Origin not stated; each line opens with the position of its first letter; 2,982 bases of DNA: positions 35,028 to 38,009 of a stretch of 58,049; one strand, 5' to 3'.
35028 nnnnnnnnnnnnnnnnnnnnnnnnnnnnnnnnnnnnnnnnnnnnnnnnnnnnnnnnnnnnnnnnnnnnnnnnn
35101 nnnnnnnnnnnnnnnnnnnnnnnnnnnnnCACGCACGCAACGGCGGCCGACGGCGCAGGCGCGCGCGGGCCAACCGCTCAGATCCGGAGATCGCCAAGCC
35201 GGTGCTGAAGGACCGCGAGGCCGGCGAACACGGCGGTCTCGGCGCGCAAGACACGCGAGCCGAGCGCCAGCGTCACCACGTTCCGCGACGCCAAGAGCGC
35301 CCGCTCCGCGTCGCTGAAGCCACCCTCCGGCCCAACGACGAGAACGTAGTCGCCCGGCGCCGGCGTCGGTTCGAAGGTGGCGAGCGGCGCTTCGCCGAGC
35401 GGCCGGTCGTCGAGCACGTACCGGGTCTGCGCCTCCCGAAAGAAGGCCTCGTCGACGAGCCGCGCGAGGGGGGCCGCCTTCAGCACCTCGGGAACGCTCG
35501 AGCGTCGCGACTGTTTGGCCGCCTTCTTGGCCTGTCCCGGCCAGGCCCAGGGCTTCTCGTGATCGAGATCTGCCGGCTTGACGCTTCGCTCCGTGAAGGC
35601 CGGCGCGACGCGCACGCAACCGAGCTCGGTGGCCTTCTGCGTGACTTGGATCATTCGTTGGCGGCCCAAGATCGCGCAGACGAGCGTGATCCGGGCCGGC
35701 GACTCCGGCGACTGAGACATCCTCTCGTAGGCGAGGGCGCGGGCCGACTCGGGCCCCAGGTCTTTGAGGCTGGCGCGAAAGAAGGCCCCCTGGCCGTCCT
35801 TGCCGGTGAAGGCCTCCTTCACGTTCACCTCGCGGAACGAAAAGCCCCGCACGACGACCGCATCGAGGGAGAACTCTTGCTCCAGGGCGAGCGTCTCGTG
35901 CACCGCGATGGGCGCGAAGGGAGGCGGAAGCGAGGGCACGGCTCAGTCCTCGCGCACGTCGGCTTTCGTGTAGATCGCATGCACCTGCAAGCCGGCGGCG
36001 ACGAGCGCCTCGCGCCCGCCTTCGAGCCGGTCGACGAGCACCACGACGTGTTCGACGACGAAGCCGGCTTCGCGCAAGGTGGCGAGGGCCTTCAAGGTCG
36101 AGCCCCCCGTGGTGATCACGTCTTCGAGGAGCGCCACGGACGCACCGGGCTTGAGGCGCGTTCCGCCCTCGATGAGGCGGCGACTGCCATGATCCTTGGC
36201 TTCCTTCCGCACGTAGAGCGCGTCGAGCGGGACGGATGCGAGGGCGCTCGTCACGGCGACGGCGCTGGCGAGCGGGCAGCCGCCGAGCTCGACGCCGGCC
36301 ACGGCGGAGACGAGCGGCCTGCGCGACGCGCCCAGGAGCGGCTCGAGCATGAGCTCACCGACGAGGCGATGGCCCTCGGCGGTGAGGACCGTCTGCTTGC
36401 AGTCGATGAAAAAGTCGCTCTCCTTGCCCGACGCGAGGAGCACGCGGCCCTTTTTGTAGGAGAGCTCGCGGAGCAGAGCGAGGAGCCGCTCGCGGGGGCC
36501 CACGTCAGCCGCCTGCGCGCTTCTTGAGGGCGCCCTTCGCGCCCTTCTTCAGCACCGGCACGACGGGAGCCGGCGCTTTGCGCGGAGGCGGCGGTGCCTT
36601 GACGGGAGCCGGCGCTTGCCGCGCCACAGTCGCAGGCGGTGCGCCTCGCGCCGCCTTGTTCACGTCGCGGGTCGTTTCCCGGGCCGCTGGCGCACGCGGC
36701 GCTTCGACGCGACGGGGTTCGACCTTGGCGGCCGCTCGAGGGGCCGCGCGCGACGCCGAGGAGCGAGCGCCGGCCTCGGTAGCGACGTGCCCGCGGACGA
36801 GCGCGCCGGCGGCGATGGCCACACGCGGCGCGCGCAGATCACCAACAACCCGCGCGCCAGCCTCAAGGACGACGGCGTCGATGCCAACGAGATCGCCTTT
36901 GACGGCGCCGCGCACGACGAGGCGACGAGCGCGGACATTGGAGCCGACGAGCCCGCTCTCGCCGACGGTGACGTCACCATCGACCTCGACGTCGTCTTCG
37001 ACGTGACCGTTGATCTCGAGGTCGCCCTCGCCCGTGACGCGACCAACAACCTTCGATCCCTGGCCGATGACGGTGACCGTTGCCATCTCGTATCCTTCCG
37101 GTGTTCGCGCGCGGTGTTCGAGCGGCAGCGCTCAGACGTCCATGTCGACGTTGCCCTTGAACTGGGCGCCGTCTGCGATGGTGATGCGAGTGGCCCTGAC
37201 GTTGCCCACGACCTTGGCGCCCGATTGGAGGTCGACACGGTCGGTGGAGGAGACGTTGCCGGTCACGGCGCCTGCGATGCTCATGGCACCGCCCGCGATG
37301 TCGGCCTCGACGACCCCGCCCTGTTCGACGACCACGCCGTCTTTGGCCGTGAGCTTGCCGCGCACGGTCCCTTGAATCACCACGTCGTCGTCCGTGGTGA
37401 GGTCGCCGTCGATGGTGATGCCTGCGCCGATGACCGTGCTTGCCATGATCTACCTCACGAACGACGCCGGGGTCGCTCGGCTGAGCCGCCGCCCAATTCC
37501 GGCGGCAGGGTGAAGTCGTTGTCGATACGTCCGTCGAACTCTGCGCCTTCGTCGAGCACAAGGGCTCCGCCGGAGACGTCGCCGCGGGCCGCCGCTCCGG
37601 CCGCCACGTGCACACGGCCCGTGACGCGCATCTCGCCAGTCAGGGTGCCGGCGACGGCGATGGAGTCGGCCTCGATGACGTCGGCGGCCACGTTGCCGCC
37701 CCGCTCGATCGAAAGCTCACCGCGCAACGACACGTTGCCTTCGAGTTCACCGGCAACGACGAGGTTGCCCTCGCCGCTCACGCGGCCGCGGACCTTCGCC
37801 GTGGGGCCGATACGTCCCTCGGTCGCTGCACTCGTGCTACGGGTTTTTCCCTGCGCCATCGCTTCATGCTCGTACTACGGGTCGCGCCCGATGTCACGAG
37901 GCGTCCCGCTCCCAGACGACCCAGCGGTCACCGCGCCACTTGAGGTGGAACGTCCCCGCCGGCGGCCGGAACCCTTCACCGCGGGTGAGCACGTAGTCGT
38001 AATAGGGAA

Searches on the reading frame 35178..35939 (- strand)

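Call 51: search_protein_families(library=pfam, proteins=[window:35178-35939:-], max_evalue=0.01)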
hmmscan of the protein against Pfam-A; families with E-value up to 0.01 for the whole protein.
window:35178-35939:- (253 aa): 1 family
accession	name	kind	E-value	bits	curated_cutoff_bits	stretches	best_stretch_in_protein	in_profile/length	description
PF04452.19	Methyltrans_RNA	-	3.1e-36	124.9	23.9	1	79-245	2-165/165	RNA methyltransferase domain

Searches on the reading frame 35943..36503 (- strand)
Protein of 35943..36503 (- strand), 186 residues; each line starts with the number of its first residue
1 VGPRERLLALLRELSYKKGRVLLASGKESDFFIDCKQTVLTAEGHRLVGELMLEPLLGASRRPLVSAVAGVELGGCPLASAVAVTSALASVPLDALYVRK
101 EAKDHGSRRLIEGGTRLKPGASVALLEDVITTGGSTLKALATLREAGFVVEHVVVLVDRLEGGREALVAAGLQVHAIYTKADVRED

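Call 51: search_protein_families(library=pfam, proteins=[window:35943-36503:-], max_evalue=0.01)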
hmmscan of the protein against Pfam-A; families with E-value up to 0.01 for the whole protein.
window:35943-36503:- (186 aa): 2 families
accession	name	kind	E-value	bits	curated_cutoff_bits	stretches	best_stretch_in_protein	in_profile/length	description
PF00156.33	Pribosyltran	-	3.2e-07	30.2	26.3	1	67-163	32-130/158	Phosphoribosyl transferase domain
PF14681.12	UPRTase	-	0.0041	17.1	27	1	119-156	119-156/206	Uracil phosphoribosyltransferase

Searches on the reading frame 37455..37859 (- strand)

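Call 51: search_protein_families(library=pfam, proteins=[window:37455-37859:-], max_evalue=0.01)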
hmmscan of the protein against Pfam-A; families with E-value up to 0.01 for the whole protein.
window:37455-37859:- (134 aa): 2 families
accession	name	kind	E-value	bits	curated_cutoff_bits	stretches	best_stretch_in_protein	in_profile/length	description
PF04519.19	Bactofilin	-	4.1e-19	69.1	27.9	1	17-112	3-97/98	Polymer-forming cytoskeletal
PF04357.19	TamB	-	0.0058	16.4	22.4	0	26-54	145-173/381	TamB, inner membrane protein subunit of TAM complex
